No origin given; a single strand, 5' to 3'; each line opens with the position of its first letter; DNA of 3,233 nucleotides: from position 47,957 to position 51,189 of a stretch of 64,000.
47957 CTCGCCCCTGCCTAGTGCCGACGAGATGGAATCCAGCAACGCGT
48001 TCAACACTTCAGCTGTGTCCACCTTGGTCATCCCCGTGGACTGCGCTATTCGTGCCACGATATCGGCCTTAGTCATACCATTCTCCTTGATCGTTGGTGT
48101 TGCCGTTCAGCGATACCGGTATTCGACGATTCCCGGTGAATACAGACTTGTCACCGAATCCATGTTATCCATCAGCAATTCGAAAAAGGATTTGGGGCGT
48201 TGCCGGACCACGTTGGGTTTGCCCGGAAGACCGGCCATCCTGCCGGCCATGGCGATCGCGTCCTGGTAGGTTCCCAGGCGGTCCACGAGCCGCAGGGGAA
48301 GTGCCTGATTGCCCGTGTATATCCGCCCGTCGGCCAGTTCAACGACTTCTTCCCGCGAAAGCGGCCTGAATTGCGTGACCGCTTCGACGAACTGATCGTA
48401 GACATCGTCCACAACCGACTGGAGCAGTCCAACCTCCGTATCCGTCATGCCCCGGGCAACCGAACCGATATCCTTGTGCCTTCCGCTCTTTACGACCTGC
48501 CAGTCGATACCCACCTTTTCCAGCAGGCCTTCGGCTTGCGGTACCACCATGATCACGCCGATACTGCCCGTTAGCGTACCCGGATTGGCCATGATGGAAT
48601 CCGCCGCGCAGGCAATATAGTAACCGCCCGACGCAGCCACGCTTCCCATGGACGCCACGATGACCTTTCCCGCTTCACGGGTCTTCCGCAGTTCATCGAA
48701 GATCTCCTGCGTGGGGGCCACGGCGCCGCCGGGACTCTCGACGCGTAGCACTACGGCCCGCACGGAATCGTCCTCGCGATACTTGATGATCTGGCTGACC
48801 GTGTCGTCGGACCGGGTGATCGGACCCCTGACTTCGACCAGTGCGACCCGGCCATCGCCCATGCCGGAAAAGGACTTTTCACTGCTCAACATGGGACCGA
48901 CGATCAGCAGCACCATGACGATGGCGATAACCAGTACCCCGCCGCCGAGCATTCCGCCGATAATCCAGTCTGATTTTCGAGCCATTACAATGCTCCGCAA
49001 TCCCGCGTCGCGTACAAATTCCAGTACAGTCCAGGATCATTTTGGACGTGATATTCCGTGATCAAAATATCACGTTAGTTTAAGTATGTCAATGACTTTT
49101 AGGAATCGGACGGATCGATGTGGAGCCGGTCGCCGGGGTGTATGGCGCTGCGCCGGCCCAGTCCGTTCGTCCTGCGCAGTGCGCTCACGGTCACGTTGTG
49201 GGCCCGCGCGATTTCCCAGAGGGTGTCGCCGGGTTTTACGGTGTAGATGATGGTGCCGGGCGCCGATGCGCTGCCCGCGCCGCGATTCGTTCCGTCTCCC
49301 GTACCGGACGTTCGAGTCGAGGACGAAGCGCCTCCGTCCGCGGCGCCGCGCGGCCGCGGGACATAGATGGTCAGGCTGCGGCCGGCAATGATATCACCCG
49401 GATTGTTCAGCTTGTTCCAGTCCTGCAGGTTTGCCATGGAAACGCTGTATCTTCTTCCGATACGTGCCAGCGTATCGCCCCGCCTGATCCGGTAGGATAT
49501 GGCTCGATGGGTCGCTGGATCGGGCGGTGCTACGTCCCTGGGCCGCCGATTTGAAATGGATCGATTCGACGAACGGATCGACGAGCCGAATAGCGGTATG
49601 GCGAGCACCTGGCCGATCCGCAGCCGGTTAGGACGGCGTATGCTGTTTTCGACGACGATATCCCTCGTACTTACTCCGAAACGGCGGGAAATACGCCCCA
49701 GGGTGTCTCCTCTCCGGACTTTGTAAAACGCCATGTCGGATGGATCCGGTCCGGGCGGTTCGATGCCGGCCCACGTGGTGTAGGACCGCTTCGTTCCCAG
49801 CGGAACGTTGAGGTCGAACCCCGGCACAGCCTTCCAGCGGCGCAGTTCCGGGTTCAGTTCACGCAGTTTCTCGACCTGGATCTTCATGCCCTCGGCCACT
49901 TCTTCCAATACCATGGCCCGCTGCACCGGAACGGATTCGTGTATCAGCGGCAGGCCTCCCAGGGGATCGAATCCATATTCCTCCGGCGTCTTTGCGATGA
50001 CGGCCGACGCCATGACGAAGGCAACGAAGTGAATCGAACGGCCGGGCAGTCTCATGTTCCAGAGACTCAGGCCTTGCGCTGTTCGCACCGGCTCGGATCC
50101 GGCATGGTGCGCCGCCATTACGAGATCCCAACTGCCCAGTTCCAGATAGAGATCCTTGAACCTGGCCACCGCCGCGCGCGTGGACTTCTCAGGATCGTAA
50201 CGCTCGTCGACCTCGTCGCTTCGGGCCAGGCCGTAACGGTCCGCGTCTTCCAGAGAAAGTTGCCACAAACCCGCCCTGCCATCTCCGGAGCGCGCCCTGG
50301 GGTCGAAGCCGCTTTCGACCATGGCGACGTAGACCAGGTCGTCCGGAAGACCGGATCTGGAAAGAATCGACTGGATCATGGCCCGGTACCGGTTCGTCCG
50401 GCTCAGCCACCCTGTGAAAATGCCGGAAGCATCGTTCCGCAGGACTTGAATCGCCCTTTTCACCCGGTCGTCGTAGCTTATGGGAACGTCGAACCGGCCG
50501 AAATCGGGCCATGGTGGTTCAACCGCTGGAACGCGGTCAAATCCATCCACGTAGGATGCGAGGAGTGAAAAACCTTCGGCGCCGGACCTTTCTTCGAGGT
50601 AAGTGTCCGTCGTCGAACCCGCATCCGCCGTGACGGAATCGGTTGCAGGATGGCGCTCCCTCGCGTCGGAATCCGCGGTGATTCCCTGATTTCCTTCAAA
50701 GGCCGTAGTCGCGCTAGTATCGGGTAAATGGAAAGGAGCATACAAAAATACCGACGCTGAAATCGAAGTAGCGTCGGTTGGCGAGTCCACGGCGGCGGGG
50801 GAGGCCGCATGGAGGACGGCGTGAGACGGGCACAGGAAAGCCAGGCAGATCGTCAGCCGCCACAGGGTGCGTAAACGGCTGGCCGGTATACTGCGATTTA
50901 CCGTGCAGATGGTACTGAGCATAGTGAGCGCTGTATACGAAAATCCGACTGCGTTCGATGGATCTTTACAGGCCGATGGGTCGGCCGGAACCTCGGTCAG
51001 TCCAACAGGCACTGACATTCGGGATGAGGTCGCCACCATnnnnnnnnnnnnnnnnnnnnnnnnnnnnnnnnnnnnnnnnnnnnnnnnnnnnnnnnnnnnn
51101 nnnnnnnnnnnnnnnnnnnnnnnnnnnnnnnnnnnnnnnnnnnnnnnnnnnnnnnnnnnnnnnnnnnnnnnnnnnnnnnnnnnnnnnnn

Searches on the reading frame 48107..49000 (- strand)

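Call 5: search_protein_families(library=pfam, proteins=[window:48107-49000:-])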
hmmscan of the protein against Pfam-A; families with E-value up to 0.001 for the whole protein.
window:48107-49000:- (297 aa): 4 families
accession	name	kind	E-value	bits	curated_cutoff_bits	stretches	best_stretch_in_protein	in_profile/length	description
PF01343.23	Peptidase_S49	-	2.6e-49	167.6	24.9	1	107-253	2-148/154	Peptidase family S49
PF25145.1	NfeD1b_N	-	1.4e-08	35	40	1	70-151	21-99/189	NfeD1b, N-terminal domain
PF00574.28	CLP_protease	-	1.9e-05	25.1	20.2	1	64-135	30-98/182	Clp protease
PF01972.22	SDH_protease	-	0.00026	20.6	31.3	1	72-150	85-158/286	ClpP-like SDH-type serine proteinase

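Call 6: search_protein_families(library=ncbifam, proteins=[window:48107-49000:-])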
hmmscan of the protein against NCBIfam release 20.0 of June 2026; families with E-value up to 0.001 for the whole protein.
window:48107-49000:- (297 aa): 9 families
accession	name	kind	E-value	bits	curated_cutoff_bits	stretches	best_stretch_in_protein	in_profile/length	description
TIGR00706.1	SppA_dom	equivalog_domain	3.3e-69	232.7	155.45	1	52-255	2-206/208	signal peptide peptidase SppA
TIGR00705.1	SppA_67K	equivalog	2.6e-60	204.4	311.45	1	63-283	333-553/590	signal peptide peptidase SppA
NF008195.0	PRK10949.1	equivalog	3e-47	161.2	746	1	62-289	347-573/618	signal peptide peptidase SppA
NF008745.0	PRK11778.1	equivalog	6.4e-30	104.4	259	1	67-252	119-300/345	protease SohB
NF045542.1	Clp_rel_HeadMat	equivalog_domain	1e-06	28.8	120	1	77-140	31-91/165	head maturation protease, ClpP-related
NF045540.1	scaf_prot_MCP1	exception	8.5e-06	24.7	475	1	63-138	12-85/652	ClpP-like prohead protease/major capsid protein fusion protein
NF009205.0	PRK12553.1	subfamily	1.1e-05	25.2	228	1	64-133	51-118/211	ATP-dependent Clp protease proteolytic subunit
NF047768.1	Clp_like_SDH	equivalog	0.00013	21.6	250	1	68-147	68-142/260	SDH family Clp fold serine proteinase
TIGR00493.1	clpP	equivalog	0.00021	21.1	308.6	1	63-133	40-108/192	ATP-dependent Clp endopeptidase proteolytic subunit ClpP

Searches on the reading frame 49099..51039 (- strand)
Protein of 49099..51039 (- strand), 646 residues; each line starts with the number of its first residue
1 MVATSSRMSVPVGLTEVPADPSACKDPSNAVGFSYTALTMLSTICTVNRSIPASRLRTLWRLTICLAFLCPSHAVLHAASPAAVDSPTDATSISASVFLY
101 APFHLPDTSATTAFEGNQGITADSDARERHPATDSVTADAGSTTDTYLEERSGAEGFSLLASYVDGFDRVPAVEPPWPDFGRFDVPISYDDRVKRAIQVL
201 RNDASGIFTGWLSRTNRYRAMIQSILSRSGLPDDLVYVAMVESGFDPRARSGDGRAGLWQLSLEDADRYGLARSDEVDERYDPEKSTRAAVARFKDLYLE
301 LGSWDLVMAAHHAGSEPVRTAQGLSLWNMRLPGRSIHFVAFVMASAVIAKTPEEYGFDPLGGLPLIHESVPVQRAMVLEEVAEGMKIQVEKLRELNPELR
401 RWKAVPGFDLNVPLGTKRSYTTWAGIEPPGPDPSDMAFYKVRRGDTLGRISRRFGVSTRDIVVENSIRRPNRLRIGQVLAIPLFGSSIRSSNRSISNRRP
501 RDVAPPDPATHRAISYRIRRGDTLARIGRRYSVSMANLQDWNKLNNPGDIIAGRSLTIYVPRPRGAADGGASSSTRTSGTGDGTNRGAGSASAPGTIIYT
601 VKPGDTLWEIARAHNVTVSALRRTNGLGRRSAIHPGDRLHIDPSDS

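Call 5: search_protein_families(library=pfam, proteins=[window:49099-51039:-])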
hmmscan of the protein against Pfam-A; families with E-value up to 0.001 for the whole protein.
window:49099-51039:- (646 aa): 5 families
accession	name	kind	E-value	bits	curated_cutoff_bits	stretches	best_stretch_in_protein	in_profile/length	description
PF01476.26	LysM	-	9.1e-43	144.4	20.9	3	599-641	1-42/43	LysM domain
PF01464.25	SLT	-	9e-19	67.6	21.3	1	232-322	14-105/117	Transglycosylase SLT domain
PF23473.1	LysM3_LYK4_5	-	4.9e-11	43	29.3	0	439-468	5-34/48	LYK4/5 LysM3 domain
PF23577.1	LysM_RLK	-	3.1e-07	30.7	27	0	599-625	3-29/44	LysM domain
PF22310.2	NMB0315_dom_I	-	0.00064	20.5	27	0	440-462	7-29/83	NMB0315-like, domain I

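Call 6: search_protein_families(library=ncbifam, proteins=[window:49099-51039:-])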
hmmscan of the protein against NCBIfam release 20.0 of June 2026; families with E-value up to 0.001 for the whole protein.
window:49099-51039:- (646 aa): 15 families
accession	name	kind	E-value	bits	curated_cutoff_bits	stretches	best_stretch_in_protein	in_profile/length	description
NF008050.0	PRK10783.1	equivalog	1.9e-46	158.4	508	3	214-401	100-297/457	murein transglycosylase D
NF004974.0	PRK06347.1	equivalog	2.4e-23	83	701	1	433-642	327-524/592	1,4-beta-N-acetylmuramoylhydrolase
NF040883.1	amid_act_ActS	equivalog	2.2e-21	76.3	375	3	437-496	34-91/242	amidase activator ActS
NF050804.1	CellDivDipMCaul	equivalog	2e-17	63.2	900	2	438-482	360-404/634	cell division endopeptidase DipM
TIGR02899.1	spore_safA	subfamily_domain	7e-17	61.1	67.85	1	601-641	1-42/44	SafA/ExsA family spore coat assembly protein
NF041208.1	celldiv_DipM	equivalog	1.4e-12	47.6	740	1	590-641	179-227/419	cell division endopeptidase DipM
NF047755.1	LIC_10271_M23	exception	1.5e-12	47.7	180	0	596-644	24-72/207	LIC_10271 family cell wall hydrolase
NF042931.1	SAG1386_EF1546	equivalog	3.6e-11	43.4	80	1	583-641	96-157/158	SAG1386/EF1546 family surface-associated protein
NF052398.1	Agg_Promo_Fact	equivalog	4.8e-10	39.9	170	0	596-642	28-74/202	aggregation-promoting factor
NF047657.1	CellWlHdaseLepto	equivalog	3e-09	36.7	400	0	515-562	28-75/221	hypothetical protein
TIGR02907.1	spore_VI_D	equivalog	1e-08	35.2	169.85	0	436-482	299-344/344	stage VI sporulation protein D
NF010495.0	PRK13914.1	equivalog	1.1e-08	34.5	647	0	600-641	31-71/481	invasion associated endopeptidase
NF010723.1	PRK14125.1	equivalog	3.8e-07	30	60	0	596-641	32-84/87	cell division suppressor protein YneA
NF008399.0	PRK11198.1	equivalog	6.1e-07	30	134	0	435-482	94-146/149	peptidoglycan-binding protein LysM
NF008123.1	PRK10871.1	equivalog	5.5e-06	26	311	0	439-482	107-150/365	murein hydrolase activator NlpD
